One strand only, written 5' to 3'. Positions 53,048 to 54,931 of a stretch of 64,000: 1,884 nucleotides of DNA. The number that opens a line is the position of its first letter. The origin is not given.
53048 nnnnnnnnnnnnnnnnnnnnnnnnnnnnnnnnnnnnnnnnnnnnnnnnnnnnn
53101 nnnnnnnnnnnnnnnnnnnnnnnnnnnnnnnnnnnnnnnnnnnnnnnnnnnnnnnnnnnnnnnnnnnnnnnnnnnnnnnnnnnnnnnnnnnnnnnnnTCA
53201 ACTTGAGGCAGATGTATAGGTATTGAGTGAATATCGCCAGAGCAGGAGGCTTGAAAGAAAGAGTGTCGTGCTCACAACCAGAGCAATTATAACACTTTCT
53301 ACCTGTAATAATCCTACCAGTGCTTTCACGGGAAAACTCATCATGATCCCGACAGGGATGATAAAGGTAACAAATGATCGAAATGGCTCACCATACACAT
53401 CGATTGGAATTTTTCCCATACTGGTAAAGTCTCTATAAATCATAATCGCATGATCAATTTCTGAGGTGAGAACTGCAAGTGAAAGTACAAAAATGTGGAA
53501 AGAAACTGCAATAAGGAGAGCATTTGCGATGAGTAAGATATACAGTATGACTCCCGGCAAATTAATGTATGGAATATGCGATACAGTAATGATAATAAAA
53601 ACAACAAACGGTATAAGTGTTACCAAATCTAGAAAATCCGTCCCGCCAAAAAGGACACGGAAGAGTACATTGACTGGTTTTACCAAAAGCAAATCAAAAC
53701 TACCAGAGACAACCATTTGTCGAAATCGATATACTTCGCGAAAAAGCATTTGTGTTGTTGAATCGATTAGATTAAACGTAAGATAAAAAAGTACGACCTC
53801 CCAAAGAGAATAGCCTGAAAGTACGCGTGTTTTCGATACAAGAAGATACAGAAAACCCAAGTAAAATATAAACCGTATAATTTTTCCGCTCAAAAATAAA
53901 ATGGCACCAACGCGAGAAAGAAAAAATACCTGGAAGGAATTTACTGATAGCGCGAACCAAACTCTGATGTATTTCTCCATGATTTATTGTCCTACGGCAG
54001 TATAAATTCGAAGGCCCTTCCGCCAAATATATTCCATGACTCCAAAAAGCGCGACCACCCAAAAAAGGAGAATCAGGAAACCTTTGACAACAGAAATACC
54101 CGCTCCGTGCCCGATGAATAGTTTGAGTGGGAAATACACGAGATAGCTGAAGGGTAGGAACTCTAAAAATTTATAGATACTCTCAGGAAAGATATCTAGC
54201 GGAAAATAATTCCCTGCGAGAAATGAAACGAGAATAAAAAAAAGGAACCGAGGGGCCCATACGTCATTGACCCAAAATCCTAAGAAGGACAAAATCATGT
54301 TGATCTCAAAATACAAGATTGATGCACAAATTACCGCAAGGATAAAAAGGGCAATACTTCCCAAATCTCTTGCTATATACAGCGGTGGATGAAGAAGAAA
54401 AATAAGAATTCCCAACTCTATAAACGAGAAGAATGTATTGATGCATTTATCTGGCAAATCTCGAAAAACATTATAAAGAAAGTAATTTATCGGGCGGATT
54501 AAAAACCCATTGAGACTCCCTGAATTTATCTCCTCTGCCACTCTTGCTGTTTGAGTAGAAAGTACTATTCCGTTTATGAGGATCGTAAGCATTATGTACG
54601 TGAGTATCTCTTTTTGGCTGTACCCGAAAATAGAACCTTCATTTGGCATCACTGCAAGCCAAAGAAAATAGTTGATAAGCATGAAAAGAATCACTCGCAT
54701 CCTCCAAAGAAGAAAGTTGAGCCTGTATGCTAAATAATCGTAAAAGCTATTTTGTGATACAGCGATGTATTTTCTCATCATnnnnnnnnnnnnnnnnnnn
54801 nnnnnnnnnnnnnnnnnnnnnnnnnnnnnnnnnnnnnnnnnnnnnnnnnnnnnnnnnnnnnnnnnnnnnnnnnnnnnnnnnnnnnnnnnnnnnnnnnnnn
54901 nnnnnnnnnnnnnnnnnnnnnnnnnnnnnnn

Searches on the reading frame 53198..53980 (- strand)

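Call 54: search_protein_families(library=pfam, proteins=[window:53198-53980:-])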
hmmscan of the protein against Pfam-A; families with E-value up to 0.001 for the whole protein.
window:53198-53980:- (260 aa): 1 family
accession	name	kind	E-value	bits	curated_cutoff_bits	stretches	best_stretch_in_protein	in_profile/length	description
PF06182.17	ABC2_membrane_6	-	8.6e-35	121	22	1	39-259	6-229/229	ABC-2 family transporter protein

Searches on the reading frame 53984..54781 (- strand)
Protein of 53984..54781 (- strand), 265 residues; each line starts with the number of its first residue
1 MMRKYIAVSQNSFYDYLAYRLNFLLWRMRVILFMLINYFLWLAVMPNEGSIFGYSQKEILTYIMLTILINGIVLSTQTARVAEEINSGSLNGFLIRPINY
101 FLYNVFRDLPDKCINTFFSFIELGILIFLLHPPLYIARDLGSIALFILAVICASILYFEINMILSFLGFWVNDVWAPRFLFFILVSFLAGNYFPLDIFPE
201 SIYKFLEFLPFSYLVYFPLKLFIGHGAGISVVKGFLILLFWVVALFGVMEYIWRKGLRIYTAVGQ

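Call 54: search_protein_families(library=pfam, proteins=[window:53984-54781:-])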
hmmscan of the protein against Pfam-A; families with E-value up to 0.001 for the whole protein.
window:53984-54781:- (265 aa): 1 family
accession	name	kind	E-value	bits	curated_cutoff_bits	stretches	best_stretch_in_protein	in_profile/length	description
PF06182.17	ABC2_membrane_6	-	3.6e-28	99.3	22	1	32-264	2-229/229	ABC-2 family transporter protein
